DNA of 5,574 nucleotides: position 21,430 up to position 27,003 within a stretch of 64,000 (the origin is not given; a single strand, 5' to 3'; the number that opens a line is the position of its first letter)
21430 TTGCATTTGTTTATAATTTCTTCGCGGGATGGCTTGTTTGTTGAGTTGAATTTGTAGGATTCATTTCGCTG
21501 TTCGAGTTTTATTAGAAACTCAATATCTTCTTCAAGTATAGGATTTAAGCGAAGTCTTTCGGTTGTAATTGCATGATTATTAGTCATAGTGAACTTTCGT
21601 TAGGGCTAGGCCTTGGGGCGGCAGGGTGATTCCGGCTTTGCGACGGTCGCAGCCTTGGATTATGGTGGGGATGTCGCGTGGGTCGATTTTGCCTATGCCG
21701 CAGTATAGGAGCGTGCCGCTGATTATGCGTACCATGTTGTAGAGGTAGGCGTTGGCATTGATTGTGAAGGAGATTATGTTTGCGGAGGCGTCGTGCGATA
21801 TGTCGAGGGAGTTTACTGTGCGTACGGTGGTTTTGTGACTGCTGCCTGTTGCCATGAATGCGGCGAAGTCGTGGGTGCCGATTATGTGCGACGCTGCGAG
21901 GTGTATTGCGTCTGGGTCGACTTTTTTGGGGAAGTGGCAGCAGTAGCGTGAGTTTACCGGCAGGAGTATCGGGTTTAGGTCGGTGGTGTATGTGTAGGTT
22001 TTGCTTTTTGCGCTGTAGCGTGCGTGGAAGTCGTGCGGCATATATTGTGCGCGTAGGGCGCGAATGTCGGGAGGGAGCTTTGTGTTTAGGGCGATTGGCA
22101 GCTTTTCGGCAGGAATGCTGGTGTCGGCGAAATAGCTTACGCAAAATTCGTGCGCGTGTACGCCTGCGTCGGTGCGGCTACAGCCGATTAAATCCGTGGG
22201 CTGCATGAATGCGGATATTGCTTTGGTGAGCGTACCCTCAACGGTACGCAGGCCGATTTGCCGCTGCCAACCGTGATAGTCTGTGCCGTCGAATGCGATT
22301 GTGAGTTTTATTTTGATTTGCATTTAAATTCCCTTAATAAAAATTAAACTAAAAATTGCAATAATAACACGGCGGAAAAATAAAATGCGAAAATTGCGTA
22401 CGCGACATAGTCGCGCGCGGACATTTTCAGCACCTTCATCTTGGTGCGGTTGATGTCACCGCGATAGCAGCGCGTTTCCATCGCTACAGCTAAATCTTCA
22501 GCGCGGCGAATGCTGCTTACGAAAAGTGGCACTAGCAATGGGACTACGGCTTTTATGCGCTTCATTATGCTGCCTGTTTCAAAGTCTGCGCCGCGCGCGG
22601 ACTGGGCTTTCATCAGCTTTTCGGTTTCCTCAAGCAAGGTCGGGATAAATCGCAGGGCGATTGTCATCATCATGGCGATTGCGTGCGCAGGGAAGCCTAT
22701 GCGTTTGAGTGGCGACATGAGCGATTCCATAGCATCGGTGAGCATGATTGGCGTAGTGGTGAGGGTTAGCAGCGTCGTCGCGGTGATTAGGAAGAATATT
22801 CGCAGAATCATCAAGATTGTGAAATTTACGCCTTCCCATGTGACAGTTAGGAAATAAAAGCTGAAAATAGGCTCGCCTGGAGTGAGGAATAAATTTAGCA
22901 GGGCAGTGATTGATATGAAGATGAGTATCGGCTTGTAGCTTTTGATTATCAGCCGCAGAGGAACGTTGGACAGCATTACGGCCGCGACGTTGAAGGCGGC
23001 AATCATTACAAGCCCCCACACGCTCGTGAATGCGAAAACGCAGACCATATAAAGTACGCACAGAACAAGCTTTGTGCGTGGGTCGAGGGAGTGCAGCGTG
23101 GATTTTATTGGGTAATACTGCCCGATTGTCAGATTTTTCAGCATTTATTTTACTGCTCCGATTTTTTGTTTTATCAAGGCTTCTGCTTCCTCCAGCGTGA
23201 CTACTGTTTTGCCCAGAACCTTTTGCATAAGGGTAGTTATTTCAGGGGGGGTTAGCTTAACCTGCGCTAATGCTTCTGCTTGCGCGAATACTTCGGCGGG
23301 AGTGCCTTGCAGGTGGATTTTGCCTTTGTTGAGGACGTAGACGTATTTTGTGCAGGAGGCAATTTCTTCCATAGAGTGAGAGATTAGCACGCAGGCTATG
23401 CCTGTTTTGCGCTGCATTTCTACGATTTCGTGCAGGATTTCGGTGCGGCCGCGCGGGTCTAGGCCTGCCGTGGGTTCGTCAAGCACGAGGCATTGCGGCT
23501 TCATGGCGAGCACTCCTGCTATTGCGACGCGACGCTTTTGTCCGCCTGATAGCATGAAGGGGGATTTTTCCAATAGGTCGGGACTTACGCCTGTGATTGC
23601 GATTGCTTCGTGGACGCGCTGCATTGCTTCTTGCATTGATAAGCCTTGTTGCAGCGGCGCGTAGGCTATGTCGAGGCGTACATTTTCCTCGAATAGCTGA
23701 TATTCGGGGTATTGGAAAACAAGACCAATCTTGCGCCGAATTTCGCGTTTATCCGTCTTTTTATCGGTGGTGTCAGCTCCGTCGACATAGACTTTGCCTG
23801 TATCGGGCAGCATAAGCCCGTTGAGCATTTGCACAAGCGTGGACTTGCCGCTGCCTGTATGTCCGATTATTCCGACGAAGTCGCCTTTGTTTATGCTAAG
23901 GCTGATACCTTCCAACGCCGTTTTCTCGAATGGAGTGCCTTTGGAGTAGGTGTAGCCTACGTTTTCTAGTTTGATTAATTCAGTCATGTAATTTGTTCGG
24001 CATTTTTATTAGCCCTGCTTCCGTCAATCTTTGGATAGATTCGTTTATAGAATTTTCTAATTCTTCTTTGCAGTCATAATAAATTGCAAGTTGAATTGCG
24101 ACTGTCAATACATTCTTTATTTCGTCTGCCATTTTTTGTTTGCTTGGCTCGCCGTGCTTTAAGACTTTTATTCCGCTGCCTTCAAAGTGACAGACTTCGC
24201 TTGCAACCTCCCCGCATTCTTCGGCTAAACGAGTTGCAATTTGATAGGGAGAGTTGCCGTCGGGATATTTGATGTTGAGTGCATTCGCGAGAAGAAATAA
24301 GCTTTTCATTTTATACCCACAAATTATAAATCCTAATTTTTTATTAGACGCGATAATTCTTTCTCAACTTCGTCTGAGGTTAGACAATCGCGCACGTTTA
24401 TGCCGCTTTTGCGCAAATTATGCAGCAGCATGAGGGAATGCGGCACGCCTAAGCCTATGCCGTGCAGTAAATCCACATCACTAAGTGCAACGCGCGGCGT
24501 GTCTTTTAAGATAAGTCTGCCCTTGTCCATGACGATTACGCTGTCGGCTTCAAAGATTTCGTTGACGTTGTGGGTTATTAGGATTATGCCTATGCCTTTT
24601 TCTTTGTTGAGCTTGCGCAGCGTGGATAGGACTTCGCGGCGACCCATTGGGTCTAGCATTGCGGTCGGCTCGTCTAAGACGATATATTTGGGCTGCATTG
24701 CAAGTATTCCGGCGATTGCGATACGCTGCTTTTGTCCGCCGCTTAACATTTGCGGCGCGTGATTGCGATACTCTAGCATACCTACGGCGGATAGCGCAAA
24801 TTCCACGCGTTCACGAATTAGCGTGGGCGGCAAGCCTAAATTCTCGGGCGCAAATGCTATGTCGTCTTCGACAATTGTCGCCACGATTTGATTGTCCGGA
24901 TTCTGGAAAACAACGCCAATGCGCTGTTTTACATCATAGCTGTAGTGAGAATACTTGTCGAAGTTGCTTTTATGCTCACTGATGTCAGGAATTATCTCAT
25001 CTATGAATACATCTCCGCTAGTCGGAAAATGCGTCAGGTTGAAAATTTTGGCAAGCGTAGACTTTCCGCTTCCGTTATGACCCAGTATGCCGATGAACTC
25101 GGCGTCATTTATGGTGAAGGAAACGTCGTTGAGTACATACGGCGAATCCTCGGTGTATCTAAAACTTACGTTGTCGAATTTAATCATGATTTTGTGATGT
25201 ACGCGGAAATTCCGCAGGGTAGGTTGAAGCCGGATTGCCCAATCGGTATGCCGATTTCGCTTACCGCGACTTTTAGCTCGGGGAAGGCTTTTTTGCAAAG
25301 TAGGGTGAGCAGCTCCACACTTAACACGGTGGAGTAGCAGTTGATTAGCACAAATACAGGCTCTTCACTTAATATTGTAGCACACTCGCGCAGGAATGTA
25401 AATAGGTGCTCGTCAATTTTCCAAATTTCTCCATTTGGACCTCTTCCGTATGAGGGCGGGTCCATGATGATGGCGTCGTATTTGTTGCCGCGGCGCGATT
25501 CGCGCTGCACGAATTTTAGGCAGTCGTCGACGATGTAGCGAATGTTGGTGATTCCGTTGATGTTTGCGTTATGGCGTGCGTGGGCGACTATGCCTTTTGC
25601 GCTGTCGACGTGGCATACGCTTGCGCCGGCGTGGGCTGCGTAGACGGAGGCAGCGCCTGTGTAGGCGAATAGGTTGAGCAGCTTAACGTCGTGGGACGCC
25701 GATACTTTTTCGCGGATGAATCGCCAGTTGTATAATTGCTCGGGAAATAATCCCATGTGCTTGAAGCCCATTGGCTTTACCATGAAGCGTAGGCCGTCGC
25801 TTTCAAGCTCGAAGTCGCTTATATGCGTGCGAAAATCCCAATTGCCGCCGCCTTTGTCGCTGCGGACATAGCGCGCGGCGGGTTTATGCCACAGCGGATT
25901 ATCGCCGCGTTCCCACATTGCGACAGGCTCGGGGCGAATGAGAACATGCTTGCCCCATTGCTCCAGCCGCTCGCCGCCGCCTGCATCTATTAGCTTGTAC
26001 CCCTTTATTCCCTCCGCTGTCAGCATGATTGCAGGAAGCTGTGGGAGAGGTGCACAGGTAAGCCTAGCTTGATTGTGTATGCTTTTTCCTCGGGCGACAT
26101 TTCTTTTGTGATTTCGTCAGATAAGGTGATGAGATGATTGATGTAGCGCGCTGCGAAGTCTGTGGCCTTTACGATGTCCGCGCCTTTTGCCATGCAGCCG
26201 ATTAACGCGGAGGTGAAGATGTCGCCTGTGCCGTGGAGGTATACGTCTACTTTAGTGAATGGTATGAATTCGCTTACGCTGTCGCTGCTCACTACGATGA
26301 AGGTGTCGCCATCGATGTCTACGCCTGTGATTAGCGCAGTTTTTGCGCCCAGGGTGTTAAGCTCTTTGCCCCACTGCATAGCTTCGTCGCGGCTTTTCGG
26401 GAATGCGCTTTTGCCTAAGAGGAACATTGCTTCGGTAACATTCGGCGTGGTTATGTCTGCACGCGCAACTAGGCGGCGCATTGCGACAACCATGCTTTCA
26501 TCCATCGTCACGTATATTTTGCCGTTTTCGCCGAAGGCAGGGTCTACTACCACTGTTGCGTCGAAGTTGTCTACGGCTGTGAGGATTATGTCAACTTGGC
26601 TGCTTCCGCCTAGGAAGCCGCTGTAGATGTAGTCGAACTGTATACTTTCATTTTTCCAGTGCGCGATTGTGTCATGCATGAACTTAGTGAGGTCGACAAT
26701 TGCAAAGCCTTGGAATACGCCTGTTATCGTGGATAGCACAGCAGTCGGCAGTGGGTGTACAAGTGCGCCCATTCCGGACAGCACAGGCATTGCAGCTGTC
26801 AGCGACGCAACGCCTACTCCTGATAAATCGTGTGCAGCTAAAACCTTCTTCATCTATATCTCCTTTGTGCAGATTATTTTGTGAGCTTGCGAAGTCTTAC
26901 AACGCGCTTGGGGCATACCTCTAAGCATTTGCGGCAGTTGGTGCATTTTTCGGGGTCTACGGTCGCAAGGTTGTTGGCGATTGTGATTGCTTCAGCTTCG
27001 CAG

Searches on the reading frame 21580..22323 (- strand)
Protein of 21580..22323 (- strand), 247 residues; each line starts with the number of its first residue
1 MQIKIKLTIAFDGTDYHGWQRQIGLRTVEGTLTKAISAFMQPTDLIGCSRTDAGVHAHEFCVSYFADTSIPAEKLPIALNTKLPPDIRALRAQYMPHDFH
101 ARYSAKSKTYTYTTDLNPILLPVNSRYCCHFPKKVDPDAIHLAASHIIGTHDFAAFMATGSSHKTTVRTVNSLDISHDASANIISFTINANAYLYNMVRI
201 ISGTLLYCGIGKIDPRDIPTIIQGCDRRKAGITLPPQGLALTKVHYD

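Call 48: search_protein_families(library=pfam, proteins=[window:21580-22323:-], max_evalue=0.000001)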
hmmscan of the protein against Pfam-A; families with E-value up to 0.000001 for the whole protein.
window:21580-22323:- (247 aa): 1 family
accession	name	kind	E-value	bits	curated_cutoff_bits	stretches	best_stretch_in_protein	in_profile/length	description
PF01416.25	PseudoU_synth_1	-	3.9e-37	127.5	23.3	2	143-247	1-108/108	tRNA pseudouridine synthase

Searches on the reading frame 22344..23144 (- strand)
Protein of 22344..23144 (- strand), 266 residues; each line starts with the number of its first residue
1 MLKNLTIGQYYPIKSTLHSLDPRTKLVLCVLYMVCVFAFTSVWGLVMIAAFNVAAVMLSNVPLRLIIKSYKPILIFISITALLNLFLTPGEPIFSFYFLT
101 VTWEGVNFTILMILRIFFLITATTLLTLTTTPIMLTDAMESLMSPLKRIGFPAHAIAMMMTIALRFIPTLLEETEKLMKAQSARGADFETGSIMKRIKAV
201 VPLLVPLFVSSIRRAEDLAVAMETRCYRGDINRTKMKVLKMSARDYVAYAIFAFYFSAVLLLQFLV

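Call 48: search_protein_families(library=pfam, proteins=[window:22344-23144:-], max_evalue=0.000001)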
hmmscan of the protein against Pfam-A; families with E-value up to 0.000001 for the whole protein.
window:22344-23144:- (266 aa): 1 family
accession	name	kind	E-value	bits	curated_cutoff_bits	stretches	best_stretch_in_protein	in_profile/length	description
PF02361.21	CbiQ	-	7.5e-50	170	25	1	14-235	2-215/216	Cobalt transport protein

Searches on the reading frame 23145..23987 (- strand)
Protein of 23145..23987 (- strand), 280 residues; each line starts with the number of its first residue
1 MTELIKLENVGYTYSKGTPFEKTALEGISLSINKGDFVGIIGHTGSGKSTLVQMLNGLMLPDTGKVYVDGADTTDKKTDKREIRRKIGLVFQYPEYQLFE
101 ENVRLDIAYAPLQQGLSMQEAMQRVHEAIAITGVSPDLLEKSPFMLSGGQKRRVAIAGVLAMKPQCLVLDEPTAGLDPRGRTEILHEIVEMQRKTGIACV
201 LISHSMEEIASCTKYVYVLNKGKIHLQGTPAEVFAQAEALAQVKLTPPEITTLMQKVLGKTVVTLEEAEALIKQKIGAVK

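Call 48: search_protein_families(library=pfam, proteins=[window:23145-23987:-], max_evalue=0.000001)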
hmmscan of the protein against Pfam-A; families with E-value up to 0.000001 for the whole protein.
window:23145-23987:- (280 aa): 3 families
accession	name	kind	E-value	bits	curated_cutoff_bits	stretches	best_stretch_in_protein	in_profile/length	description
PF00005.33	ABC_tran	-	6.6e-33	114.6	25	1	25-174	1-137/137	ABC transporter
PF13304.12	AAA_21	-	6.4e-09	36.7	27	0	135-209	227-303/304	AAA domain, putative AbiEii toxin, Type IV TA system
PF02463.25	SMC_N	-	2.7e-08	34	40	1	36-218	25-213/220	RecF/RecN/SMC N terminal domain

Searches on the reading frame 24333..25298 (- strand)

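Call 48: search_protein_families(library=pfam, proteins=[window:24333-25298:-], max_evalue=0.000001)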
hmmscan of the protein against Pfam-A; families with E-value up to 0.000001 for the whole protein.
window:24333-25298:- (321 aa): 3 families
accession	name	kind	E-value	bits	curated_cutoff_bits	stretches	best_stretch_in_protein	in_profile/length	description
PF00005.33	ABC_tran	-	2.9e-28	99.6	25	1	56-213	1-137/137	ABC transporter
PF02463.25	SMC_N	-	4.9e-10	39.6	40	1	66-257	24-211/220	RecF/RecN/SMC N terminal domain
PF13304.12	AAA_21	-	1.7e-08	35.3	27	0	184-246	238-301/304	AAA domain, putative AbiEii toxin, Type IV TA system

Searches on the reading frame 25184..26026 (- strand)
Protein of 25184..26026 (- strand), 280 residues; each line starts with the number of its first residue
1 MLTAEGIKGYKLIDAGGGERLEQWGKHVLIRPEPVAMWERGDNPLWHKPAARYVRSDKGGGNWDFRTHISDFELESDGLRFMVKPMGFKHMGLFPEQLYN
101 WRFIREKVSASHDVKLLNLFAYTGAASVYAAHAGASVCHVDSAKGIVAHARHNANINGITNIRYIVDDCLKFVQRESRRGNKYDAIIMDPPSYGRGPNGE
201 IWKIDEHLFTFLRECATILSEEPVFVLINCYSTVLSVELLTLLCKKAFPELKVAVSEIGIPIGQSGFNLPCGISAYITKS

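Call 48: search_protein_families(library=pfam, proteins=[window:25184-26026:-], max_evalue=0.000001)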
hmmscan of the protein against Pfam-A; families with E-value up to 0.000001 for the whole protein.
window:25184-26026:- (280 aa): 1 family
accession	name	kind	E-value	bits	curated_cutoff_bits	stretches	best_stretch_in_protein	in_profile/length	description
PF10672.15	Methyltrans_SAM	-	3.1e-15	56.6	27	1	70-197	84-210/286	S-adenosylmethionine-dependent methyltransferase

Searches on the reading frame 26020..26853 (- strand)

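Call 48: search_protein_families(library=pfam, proteins=[window:26020-26853:-], max_evalue=0.000001)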
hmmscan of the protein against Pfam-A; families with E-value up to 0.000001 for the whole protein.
window:26020-26853:- (277 aa): 2 families
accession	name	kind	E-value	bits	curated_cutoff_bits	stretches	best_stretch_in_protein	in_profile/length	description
PF08543.17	Phos_pyr_kin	-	7.5e-23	81.6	27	1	69-252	57-242/246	Phosphomethylpyrimidine kinase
PF00294.29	PfkB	-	9.8e-11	42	25.8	1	114-236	163-284/302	pfkB family carbohydrate kinase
